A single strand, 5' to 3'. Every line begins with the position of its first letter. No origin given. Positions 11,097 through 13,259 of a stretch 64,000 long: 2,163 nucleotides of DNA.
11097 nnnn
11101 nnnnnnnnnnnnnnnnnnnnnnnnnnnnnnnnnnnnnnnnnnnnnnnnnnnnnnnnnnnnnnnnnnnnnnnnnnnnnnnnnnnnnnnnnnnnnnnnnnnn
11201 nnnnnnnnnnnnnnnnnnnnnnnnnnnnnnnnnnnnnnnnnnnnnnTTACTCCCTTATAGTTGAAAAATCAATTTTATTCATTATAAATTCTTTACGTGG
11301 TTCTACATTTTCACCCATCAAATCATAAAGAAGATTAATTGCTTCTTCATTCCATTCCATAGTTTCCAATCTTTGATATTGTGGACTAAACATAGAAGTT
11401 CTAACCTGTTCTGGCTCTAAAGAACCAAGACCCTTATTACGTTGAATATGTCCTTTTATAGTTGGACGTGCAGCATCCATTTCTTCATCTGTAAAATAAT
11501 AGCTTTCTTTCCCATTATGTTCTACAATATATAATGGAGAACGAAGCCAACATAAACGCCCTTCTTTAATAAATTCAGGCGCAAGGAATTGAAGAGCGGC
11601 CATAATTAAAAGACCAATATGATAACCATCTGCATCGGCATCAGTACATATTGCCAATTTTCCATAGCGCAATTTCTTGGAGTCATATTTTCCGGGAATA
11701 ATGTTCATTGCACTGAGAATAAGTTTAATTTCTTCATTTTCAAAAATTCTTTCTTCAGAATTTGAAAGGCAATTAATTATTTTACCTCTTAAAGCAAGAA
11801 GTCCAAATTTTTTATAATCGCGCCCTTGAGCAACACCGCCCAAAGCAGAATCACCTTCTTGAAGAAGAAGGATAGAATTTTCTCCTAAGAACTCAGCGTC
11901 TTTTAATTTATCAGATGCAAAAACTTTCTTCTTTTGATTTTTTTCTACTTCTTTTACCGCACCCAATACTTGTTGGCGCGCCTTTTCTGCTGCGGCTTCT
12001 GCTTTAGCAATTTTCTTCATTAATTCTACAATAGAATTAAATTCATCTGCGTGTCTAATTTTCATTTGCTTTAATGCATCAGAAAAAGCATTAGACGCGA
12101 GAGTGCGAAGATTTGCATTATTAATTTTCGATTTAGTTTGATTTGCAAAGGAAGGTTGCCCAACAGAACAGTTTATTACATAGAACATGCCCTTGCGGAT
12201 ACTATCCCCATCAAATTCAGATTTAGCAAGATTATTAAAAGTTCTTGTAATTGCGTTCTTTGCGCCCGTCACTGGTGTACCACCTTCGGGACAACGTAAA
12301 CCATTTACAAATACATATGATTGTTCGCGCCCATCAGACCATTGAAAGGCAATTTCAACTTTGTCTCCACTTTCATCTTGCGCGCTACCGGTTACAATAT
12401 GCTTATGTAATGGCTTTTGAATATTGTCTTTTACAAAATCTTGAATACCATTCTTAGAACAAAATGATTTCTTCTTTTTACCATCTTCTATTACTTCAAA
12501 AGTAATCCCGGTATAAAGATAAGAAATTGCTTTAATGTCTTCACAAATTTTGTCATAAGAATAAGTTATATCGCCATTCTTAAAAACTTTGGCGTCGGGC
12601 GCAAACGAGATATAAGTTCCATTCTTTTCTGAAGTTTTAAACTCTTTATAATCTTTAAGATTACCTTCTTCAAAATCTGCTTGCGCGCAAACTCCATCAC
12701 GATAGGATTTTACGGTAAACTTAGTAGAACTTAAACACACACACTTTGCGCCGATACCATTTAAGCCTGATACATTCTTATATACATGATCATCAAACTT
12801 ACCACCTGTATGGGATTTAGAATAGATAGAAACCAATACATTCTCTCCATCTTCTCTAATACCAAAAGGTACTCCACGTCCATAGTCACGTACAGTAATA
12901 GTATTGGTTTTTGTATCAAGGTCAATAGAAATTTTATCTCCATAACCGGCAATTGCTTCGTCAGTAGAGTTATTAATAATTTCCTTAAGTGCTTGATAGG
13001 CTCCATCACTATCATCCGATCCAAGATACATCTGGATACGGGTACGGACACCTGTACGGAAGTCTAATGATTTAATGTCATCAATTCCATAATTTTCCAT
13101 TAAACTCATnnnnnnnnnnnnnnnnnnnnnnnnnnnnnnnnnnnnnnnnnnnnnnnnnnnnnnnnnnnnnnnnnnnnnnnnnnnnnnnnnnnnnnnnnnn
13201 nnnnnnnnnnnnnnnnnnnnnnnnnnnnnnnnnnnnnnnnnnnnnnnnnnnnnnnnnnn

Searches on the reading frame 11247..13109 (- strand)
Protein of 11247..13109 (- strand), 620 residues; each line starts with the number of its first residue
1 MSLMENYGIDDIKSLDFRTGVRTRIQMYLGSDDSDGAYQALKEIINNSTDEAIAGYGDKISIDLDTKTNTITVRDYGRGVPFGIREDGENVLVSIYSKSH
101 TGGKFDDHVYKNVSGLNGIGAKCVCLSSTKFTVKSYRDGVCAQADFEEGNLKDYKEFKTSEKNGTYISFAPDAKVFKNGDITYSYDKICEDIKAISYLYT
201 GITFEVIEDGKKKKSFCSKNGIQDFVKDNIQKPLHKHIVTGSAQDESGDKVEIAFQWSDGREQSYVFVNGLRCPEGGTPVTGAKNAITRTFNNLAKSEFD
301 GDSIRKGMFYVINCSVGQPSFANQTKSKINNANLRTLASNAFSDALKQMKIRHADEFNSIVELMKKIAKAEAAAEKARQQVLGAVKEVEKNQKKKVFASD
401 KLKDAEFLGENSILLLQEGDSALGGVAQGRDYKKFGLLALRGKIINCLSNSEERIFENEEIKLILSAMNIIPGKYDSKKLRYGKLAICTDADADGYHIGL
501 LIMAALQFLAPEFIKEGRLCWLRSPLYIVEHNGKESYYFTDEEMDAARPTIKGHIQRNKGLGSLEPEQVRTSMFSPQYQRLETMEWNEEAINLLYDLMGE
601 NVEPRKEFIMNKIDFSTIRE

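Call 10: search_dna_similar(query=window:11247-13109:-, collection=phages, mode=protein, max_rows=25, max_evalue=1e-10)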
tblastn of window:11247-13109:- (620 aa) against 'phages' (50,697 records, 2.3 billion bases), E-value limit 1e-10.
Records with a match: 2191; places in all: 2194; records where one place covers at least 80% of the query: 847.
Best place of each record, by identity: <60% 2191.
By first word of the organism name: Escherichia 645; Klebsiella 333; Salmonella 197; Shigella 88; Acinetobacter 77; Erwinia 69; Vibrio 67; Enterobacter 58; Campylobacter 54; Aeromonas 49; and 60 more.
By host as written in the record: Escherichia coli 271; - 265; Klebsiella pneumoniae 114; Erwinia amylovora 46; Escherichia coli O157:H7 37; Salmonella enterica 26; Escherichia coli B 25; Escherichia coli str. K-12 substr. MG1655 22; and 565 more.
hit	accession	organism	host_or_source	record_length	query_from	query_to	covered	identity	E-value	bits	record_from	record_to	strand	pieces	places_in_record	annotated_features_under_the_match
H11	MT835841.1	Bacteriophage sp.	human fecal samples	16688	7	613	98%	33.0%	8e-79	278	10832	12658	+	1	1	record has no annotation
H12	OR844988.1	Staphylococcus phage SA 1306 Kay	Staphylococcus aureus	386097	1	615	99%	32.2%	8e-72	258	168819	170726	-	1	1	record has no annotation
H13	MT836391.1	Bacteriophage sp.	human fecal samples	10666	12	618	98%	32.6%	1e-77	275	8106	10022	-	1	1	record has no annotation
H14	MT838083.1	Bacteriophage sp.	human fecal samples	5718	6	613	98%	32.3%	2e-70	253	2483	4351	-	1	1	record has no annotation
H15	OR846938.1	Listeria phage LM 4-11-1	Listeria monocytogenes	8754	7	616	98%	32.1%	1e-72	260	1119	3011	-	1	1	record has no annotation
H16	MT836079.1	Bacteriophage sp.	human fecal samples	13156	7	609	97%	32.4%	1e-76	271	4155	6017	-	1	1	record has no annotation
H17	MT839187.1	Bacteriophage sp.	human fecal samples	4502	7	609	97%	32.2%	3e-75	267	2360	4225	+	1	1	record has no annotation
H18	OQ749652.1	Phage Phass-1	human gut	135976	11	618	98%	31.9%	1e-68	248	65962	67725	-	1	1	hypothetical protein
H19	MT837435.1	Bacteriophage sp.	human fecal samples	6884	7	613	98%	32.0%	5e-71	255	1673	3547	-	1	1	record has no annotation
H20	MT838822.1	Bacteriophage sp.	human fecal samples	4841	7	613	98%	32.0%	1e-76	271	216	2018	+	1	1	record has no annotation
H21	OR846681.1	Enterococcus phage Efs 1-1-1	Enterococcus faecalis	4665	12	616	98%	31.9%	9e-70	251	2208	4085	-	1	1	record has no annotation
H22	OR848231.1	Listeria phage LM 4-14-1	Listeria monocytogenes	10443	6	609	97%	32.0%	2e-72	259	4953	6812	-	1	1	record has no annotation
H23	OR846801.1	Listeria phage LM 4-11-1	Listeria monocytogenes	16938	6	609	97%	32.0%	2e-72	259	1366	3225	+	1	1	record has no annotation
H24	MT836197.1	Bacteriophage sp.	human fecal samples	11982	2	613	99%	31.2%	2e-70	253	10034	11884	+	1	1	record has no annotation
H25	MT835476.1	Bacteriophage sp.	human fecal samples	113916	12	617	98%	31.3%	3e-77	274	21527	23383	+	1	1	record has no annotation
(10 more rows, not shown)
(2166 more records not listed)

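Call 67: find_related_loci(query=A3, collection=viral_contigs, flank=10000)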
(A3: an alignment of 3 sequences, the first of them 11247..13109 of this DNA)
Query A3 (620 aa) in viral_contigs; peptide patterns used: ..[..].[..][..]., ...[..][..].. (x = any residue, [..] = any of these).
302 stretches matched a pattern; 36 encode a relative of the query (tblastn E <= 1e-3); 35 distinct loci.
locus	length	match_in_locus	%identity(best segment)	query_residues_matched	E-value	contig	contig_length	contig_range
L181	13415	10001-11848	70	4-620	0e+0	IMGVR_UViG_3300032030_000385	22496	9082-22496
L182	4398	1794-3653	71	3-620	0e+0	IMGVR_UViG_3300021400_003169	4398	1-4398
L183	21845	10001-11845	67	6-620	0e+0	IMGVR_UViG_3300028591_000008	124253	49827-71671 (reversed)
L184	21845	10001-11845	70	6-620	0e+0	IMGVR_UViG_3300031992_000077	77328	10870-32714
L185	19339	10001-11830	64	4-616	0e+0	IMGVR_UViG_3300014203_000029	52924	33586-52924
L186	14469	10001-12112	70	1-620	0e+0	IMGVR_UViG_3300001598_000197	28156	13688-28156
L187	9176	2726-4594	54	4-620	0e+0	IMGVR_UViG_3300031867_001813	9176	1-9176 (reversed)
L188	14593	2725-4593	54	3-620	0e+0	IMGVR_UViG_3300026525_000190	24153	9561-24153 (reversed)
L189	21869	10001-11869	54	3-620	0e+0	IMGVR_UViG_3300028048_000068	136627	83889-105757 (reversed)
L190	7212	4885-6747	54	3-620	0e+0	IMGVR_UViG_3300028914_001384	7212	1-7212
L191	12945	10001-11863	52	4-620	0e+0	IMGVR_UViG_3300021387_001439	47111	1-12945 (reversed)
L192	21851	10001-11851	52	7-620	0e+0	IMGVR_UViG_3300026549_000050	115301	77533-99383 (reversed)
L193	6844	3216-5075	52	4-620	0e+0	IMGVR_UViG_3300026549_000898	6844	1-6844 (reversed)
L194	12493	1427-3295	52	4-620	0e+0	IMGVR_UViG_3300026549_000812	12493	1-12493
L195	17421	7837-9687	52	7-620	0e+0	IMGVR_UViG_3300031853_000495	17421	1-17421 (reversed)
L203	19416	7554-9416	50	4-620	0e+0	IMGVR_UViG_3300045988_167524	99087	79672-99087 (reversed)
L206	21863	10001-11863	50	4-620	0e+0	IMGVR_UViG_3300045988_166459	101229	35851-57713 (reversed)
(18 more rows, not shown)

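Call 73: search_protein_families(library=pfam, proteins=[L191:9244-10014:+, L195:7110-7841:+, L185:9142-9885:+, L189:9130-10008:+, L203:5448-6278:+, L206:6707-7792:+, L206:4505-5467:+], max_evalue=0.01)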
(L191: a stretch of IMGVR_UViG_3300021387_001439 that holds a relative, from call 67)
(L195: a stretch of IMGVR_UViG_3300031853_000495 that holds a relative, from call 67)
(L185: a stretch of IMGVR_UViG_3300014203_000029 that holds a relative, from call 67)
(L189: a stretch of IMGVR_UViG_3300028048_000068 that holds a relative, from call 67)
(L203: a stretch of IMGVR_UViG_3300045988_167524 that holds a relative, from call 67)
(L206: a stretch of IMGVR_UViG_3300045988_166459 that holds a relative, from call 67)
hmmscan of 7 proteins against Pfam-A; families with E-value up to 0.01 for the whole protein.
L191:9244-10014:+ (256 aa): 1 family
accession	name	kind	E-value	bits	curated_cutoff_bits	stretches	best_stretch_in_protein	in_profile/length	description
PF10881.14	DUF2726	-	0.0036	17.5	24.7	1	168-236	53-116/126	Protein of unknown function (DUF2726)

L195:7110-7841:+ (243 aa): 0 families

L185:9142-9885:+ (247 aa): 1 family
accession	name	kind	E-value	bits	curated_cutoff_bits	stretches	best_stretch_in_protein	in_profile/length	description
PF03372.29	Exo_endo_phos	-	1.4e-17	64.6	24.5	1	4-238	1-225/225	Endonuclease/Exonuclease/phosphatase family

L189:9130-10008:+ (292 aa): 2 families
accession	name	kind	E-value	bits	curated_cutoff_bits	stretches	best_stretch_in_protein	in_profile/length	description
PF01541.30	GIY-YIG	-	1.2e-07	32.3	22.6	1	1-89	1-78/78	GIY-YIG catalytic domain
PF19835.5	SegE_GIY-YIG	-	0.0085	16.8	25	1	1-46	17-60/123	Putative endonuclease segE, GIY-YIG domain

L203:5448-6278:+ (276 aa): 0 families

L206:6707-7792:+ (361 aa): 0 families

L206:4505-5467:+ (320 aa): 0 families
